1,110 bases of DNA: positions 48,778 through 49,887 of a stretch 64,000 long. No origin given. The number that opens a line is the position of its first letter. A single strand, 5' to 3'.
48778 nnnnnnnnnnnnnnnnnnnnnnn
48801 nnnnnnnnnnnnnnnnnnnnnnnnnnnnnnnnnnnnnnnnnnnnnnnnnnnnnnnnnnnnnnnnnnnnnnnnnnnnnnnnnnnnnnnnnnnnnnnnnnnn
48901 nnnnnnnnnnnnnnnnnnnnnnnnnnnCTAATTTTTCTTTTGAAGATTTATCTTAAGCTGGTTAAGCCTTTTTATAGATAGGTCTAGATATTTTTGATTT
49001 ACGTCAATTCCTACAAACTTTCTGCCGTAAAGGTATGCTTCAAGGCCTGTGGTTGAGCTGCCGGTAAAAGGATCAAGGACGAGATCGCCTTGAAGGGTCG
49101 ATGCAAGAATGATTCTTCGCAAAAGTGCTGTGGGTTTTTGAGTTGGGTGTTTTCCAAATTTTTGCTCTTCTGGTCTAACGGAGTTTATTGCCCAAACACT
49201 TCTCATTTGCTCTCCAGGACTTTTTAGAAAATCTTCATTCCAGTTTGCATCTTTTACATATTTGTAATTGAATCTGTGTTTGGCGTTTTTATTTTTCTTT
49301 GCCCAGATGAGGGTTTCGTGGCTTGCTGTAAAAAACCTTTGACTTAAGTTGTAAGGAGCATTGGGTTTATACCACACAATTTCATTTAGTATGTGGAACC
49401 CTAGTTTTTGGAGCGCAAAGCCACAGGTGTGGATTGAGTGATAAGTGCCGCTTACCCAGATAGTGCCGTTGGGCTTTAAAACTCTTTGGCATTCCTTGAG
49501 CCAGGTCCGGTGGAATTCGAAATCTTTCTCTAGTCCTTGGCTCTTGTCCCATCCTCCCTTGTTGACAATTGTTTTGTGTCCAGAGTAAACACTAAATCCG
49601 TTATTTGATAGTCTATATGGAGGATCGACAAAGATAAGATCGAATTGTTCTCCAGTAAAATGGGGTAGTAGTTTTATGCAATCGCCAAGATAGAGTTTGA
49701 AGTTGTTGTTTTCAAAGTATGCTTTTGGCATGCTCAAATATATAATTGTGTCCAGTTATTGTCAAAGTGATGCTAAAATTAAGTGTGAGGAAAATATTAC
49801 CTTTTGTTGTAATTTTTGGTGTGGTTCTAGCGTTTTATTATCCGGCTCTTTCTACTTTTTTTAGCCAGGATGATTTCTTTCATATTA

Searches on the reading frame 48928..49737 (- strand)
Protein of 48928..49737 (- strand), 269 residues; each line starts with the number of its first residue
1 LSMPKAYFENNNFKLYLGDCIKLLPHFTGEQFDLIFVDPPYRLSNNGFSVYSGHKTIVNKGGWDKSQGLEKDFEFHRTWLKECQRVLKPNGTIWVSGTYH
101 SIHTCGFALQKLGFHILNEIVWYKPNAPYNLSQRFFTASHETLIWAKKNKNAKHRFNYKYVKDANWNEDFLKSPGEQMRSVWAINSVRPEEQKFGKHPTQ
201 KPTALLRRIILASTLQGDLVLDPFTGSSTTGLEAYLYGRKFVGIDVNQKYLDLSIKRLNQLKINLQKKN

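Call 3: search_protein_families(library=pfam, proteins=[window:48928-49737:-], max_evalue=0.01)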
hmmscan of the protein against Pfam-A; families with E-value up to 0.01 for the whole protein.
window:48928-49737:- (269 aa): 5 families
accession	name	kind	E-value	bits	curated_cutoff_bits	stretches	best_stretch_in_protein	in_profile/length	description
PF01555.25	N6_N4_Mtase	-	1.7e-59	201.9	26.7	1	33-255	2-220/221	DNA methylase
PF03602.21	Cons_hypoth95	-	2.9e-07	30.8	24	1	12-44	92-126/182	Conserved hypothetical protein 95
PF13847.12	Methyltransf_31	-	3.9e-06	27.1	27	0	11-96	54-110/145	Methyltransferase domain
PF08241.18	Methyltransf_11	-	0.00043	21.3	21.2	0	76-94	76-94/95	Methyltransferase domain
PF13649.12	Methyltransf_25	-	0.0021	19.1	27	0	225-265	6-50/97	Methyltransferase domain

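Call 4: search_protein_families(library=padloc, proteins=[window:48928-49737:-], max_evalue=0.1)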
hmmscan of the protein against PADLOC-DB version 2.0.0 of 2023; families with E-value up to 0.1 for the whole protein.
window:48928-49737:- (269 aa): 79 families (the best 25 are shown)
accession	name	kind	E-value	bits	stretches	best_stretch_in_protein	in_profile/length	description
PDLC03371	MTase_II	-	8.9e-96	318.4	1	4-264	2-258/260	Type II methyltransferase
PDLC03216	MTase_II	-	6e-72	240.6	1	11-263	10-260/364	Type II methyltransferase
PDLC03738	oMTase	-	2.3e-66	222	1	16-262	24-269/376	orphan methyltransferase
PDLC03302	MTase_II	-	2.1e-53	180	1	11-259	3-261/626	Type II methyltransferase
PDLC03299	MTase_II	-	2.7e-46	156.4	1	5-260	7-259/296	Type II methyltransferase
PDLC03387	MTase_II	-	7.3e-35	118.5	1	105-265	131-283/289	Type II methyltransferase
PDLC03353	MTase_II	-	4.6e-31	106.3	1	5-262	2-254/260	Type II methyltransferase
PDLC03339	MTase_II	-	4.6e-29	99.4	2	175-260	188-273/399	Type II methyltransferase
PDLC03300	MTase_II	-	6.1e-28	95.7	1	70-260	83-278/302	Type II methyltransferase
PDLC03320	MTase_II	-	1.7e-27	94.3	1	11-266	31-282/289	Type II methyltransferase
PDLC03265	MTase_II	-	4e-27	93.5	2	178-261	251-331/333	Type II methyltransferase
PDLC03279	MTase_II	-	4.3e-25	86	1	15-259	359-585/587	Type II methyltransferase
PDLC03230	MTase_II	-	1.2e-23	82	1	4-257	27-281/360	Type II methyltransferase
PDLC03252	MTase_II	-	4.8e-23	80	1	106-261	211-356/365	Type II methyltransferase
PDLC03238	MTase_II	-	8.6e-23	79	1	3-249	114-356/428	Type II methyltransferase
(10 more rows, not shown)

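Call 5: search_protein_families(library=ncbifam, proteins=[window:48928-49737:-], max_evalue=0.01)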
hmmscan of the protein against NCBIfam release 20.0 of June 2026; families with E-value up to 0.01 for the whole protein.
window:48928-49737:- (269 aa): 9 families
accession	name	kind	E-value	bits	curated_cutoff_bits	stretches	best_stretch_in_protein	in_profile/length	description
NF050803.1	DnaMtaseCcrMCaul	equivalog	7.7e-67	225.7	830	1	15-263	6-252/350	adenine-specific DNA-methyltransferase CcrM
NF008572.0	PRK11524.1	equivalog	2.4e-40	138.5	292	1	5-261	7-259/294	adenine-specific DNA-methyltransferase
NF010253.0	PRK13699.1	subfamily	2.3e-18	66.7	244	1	15-267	4-214/226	DNA methyltransferase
TIGR01177.1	TIGR01177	hypoth_equivalog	3e-07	30.1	316.55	1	185-249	151-215/330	TIGR01177 family methyltransferase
TIGR00095.1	TIGR00095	equivalog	3.8e-05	23.4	117.5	0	29-45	121-138/194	16S rRNA (guanine(966)-N(2))-methyltransferase RsmD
NF008748.0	PRK11783.1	equivalog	0.0007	17.9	466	1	9-41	590-621/704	bifunctional 23S rRNA (guanine(2069)-N(7))-methyltransferase RlmK/23S rRNA (guanine(2445)-N(2))-methyltransferase RlmL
NF043040.1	corrin_prot_MT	hypoth_equivalog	0.0016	17.9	180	0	207-262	32-87/216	corrinoid protein-associated methyltransferase CpaM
NF008157.0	PRK10909.1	equivalog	0.005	16.7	302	0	28-42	118-132/199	16S rRNA (guanine(966)-N(2))-methyltransferase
NF011529.0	PRK14968.1-3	equivalog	0.0054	16.2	162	0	215-264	33-85/198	putative methyltransferase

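Call 28: find_homologous_proteins(query=window:48928-49737:-)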
Query window:48928-49737:- (269 aa): 8000 proteins with E <= 0.001 among 8000 candidates; the best 120 are listed.
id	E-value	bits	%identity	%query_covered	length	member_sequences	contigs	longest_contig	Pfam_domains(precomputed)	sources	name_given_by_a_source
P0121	4.3e-184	628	100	99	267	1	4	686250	PF13847.13,PF03602.22,PF01555.25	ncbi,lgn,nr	ncbi:MAG: site-specific DNA-methyltransferase [Candidatus Blackburnbacteria bacterium]|nr:site-speci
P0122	3.3e-127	441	67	99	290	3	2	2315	PF13847.13,PF01555.25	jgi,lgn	-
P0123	2.9e-124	432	67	99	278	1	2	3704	PF13847.13,PF01555.25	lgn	-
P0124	3.6e-124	431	67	99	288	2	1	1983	PF13847.13,PF01555.25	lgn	-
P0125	7.5e-124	430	67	99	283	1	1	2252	PF01555.25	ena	-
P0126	2.0e-123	429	67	99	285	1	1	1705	PF13847.13,PF01555.25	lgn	-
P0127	2.1e-123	429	66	99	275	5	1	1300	PF01555.25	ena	-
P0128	3.1e-123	428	68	99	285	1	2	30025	PF13847.13,PF01555.25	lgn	-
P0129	3.4e-123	428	68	99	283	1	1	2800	PF01555.25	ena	-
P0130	6.0e-123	427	65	99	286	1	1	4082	PF13847.13,PF01555.25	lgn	-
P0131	1.8e-121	423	67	99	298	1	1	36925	PF13847.13,PF01555.25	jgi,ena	jgi:site-specific DNA-methyltransferase (adenine-specific)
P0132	4.9e-121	421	66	98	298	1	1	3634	PF01555.25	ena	-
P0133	8.4e-121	420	65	99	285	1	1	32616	PF13847.13,PF01555.25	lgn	-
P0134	1.5e-120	420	67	98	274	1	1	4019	PF01555.25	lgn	-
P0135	3.3e-120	418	65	99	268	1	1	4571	PF01555.25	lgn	-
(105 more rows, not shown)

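Call 30: find_encoding_contigs(protein=P0121, flank=10000, max_places=4)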
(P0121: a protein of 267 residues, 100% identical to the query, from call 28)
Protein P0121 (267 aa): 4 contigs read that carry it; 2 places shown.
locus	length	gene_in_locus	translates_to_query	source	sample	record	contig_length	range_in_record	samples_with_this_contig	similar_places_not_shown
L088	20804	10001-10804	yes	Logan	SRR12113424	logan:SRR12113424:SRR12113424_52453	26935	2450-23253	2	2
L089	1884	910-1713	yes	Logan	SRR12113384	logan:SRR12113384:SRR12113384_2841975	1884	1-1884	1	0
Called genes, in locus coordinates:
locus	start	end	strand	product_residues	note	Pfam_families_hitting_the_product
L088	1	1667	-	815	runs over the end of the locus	PF09586:YfhO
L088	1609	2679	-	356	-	PF13439:Glyco_transf_4, PF00534:Glycos_transf_1, PF13692:Glyco_trans_1_4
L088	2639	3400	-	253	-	PF00535:Glycos_transf_2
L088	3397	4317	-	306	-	PF00535:Glycos_transf_2, PF10111:Glyco_tranf_2_2 (faint), PF13641:Glyco_tranf_2_3, PF13632:Glyco_trans_2_3 (weak)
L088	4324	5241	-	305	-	PF00535:Glycos_transf_2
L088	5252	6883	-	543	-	-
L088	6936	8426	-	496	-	PF01943:Polysacc_synt, PF13440:Polysacc_synt_3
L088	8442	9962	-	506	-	PF13231:PMT_2 (weak)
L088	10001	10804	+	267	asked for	PF03602:Cons_hypoth95 (faint), PF13847:Methyltransf_31 (faint), PF01555:N6_N4_Mtase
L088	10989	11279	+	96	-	-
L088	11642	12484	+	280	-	PF01930:Cas_Cas4 (faint), PF12705:PDDEXK_1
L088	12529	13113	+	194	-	PF00254:FKBP_C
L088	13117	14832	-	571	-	-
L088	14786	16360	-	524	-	PF13231:PMT_2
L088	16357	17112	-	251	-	PF13641:Glyco_tranf_2_3 (weak), PF00535:Glycos_transf_2, PF10111:Glyco_tranf_2_2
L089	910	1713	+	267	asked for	PF03602:Cons_hypoth95 (faint), PF13847:Methyltransf_31 (faint), PF01555:N6_N4_Mtase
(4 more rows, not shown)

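Call 42: search_solved_structures(query=window:48928-49737:-, max_evalue=0.00001)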
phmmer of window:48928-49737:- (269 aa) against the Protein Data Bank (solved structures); distinct sequences matched with E-value up to 0.00001: 12.
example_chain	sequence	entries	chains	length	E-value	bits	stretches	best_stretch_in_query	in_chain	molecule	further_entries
6pbd_A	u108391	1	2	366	1.2e-53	185.2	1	16-258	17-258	Modification methylase CcrMI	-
5hek_A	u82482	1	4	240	2.4e-24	89.1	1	14-260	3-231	Adenine specific DNA methyltransferase (DpnA)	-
5hfj_A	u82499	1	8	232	2.8e-24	88.9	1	14-259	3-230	Adenine specific DNA methyltransferase (DpnA)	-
1g60_A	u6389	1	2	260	3.7e-22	81.9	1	20-264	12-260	Adenine-specific Methyltransferase MboIIA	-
8urk_A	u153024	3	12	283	1.4e-21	80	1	14-261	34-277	Methyltransferase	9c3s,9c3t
9c3u_A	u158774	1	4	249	2.1e-21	79.5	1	16-261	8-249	Methyltransferase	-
1nw8_A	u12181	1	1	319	3.7e-16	62.2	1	74-256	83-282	MODIFICATION METHYLASE RSRI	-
1eg2_A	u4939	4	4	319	4.1e-16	62.1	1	62-256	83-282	MODIFICATION METHYLASE RSRI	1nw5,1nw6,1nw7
8s9m_A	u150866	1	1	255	1.5e-12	50.4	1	64-261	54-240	DNA cytosine-N4 methyltransferase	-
8s9n_A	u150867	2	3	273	1.7e-12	50.2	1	63-261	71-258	DNA cytosine-N4 methyltransferase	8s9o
2zie_A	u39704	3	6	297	2.5e-10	43.1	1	108-257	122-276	Putative modification methylase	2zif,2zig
1boo_A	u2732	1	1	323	3.7e-09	39.3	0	196-258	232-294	PROTEIN (N-4 CYTOSINE-SPECIFIC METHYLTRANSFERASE PVU II)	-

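Call 44: find_related_loci(query=window:48928-49737:-, collection=metagenome_contigs, flank=6000)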
Query window:48928-49737:- (269 aa) in metagenome_contigs; peptide patterns used: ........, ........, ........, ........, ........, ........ (x = any residue, [..] = any of these).
165 stretches matched a pattern; 50 encode a relative of the query (tblastn E <= 1e-3); 50 distinct loci.
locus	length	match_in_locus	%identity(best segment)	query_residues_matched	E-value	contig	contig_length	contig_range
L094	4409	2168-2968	66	3-269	3e-130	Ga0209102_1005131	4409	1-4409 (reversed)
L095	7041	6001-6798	66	3-268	6e-122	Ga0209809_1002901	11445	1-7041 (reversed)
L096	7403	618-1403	65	7-268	2e-119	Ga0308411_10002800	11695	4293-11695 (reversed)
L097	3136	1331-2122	66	5-268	4e-123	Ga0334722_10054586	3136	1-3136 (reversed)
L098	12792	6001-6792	65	5-268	2e-118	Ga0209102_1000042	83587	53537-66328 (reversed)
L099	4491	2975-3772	63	3-268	1e-119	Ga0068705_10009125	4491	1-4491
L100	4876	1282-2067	65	7-268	1e-118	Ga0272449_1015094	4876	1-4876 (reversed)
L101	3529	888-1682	63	5-269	4e-120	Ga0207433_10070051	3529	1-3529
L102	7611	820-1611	64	5-268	3e-117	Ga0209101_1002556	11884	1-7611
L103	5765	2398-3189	64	5-268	2e-117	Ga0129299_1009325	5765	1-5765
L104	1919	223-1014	64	5-268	6e-125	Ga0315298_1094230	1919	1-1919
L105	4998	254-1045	64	5-268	5e-117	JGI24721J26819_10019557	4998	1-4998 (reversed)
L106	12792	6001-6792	64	5-268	2e-116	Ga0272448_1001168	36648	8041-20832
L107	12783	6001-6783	62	5-264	6e-115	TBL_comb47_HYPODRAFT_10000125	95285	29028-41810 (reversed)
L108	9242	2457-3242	61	5-266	2e-112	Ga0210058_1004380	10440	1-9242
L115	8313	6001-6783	61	5-265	9e-111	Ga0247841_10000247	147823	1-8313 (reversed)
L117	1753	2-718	64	19-257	6e-114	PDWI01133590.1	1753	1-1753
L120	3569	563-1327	61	7-261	8e-107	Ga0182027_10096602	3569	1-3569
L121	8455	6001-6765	61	7-261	5e-105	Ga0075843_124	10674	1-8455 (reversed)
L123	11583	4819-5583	60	7-261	2e-104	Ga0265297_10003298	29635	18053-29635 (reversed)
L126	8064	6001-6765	60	7-261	1e-101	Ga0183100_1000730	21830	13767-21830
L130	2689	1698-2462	53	1-258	3e-95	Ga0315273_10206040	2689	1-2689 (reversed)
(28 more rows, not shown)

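Call 47: search_protein_families(library=pfam, proteins=[L094:3012-3578:+, L098:6812-7378:+, L100:2085-2606:+, L121:6780-7313:+, L108:3232-3996:+, L107:6797-7357:+, L115:6797-7327:+, L126:6785-7564:+, L117:736-1578:+, L120:1365-1841:+], max_evalue=0.01)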
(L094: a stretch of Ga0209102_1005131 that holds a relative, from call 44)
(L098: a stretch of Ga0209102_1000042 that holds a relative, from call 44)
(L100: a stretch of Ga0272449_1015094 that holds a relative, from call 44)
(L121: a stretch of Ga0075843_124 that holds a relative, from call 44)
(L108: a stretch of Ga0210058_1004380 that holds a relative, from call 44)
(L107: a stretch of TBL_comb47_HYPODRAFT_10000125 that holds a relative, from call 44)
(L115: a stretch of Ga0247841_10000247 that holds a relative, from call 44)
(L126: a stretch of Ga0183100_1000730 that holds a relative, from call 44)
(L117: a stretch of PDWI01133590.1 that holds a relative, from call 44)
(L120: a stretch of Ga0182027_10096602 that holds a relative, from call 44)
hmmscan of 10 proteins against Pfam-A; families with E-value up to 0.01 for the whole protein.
L094:3012-3578:+ (188 aa): 1 family
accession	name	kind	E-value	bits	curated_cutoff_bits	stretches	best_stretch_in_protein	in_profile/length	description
PF21003.3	NucS_N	-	0.0019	18.5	23.9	1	44-95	12-62/100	Endonuclease NucS N-terminal PH-like domain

L098:6812-7378:+ (188 aa): 0 families

L100:2085-2606:+ (173 aa): 1 family
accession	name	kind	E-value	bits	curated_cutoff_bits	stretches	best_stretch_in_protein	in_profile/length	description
PF20472.4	PDDEXK_11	-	0.00011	22.4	23.7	1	47-107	13-81/145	PD-(D/E)XK nuclease superfamily domain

L121:6780-7313:+ (177 aa): 0 families

L108:3232-3996:+ (254 aa): 2 families
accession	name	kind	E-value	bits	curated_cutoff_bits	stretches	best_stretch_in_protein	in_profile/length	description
PF22518.2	DUF6997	-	4.2e-50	170.7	27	1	84-251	3-174/175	Domain of unknown function (DUF6997)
PF22515.2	DUF6996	-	1.3e-21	76.9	27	1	5-81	2-71/71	Domain of unknown function (DUF6996)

L107:6797-7357:+ (186 aa): 1 family
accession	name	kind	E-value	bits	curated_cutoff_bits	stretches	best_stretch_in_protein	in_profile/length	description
PF20472.4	PDDEXK_11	-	0.0054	16.9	23.7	1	76-115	42-81/145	PD-(D/E)XK nuclease superfamily domain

L115:6797-7327:+ (176 aa): 1 family
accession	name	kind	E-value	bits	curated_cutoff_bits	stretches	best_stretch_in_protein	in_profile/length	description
PF20472.4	PDDEXK_11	-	0.0024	18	23.7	1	87-107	61-81/145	PD-(D/E)XK nuclease superfamily domain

L126:6785-7564:+ (259 aa): 2 families
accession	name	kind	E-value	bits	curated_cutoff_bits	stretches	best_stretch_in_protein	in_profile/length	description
PF22518.2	DUF6997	-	2.5e-50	171.5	27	1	89-256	3-174/175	Domain of unknown function (DUF6997)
PF22515.2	DUF6996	-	8e-23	80.7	27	1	10-86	2-71/71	Domain of unknown function (DUF6996)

L117:736-1578:+ (280 aa): 2 families
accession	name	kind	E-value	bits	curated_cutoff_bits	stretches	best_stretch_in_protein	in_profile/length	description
PF04556.18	DpnII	-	9.6e-103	343.7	23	1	4-279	1-277/278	DpnII restriction endonuclease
PF24447.1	RE_BanI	-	0.0021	17.5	28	1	183-253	237-305/338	Type II restriction enzyme BanI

L120:1365-1841:+ (158 aa): 2 families
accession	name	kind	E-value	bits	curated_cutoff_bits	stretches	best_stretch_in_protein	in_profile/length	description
PF02976.21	MutH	-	4.8e-18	65.4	23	1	53-133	1-84/103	DNA mismatch repair enzyme MutH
PF15515.12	MvaI_BcnI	-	0.0021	18.5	25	0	35-90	10-70/227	MvaI/BcnI restriction endonuclease family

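Call 68: search_protein_families(library=ncbifam, proteins=[L094:3012-3578:+, L100:2085-2606:+, L121:6780-7313:+, L108:3232-3996:+, L126:6785-7564:+, L107:6797-7357:+, L117:736-1578:+, L120:1365-1841:+, L123:5599-6573:-, L130:684-1622:+], max_evalue=0.01)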
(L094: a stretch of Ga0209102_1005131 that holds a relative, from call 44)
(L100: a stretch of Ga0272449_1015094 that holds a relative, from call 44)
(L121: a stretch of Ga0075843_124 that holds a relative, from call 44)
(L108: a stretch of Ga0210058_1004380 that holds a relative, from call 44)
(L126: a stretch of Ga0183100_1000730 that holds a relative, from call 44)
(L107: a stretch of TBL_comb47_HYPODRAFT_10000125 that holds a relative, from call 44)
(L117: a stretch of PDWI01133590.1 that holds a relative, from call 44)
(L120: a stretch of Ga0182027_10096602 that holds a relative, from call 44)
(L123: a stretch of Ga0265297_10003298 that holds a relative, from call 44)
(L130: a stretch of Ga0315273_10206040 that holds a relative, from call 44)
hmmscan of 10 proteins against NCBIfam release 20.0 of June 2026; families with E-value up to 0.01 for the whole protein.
L094:3012-3578:+ (188 aa): 0 families

L100:2085-2606:+ (173 aa): 0 families

L121:6780-7313:+ (177 aa): 0 families

L108:3232-3996:+ (254 aa): 0 families

L126:6785-7564:+ (259 aa): 0 families

L107:6797-7357:+ (186 aa): 0 families

L117:736-1578:+ (280 aa): 0 families

L120:1365-1841:+ (158 aa): 3 families
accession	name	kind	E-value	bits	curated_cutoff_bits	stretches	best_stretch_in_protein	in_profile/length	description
NF040973.1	restrict_Sau3AI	equivalog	7.5e-17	61.4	300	1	18-132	12-130/475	Sau3AI family type II restriction endonuclease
NF003458.0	PRK05070.1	equivalog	2.6e-16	59.4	243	1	11-126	10-126/223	DNA mismatch repair endonuclease MutH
TIGR02248.1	mutH_TIGR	equivalog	1.5e-11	43.9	229.9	1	18-124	13-120/217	DNA mismatch repair endonuclease MutH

L123:5599-6573:- (324 aa): 0 families

L130:684-1622:+ (312 aa): 0 families
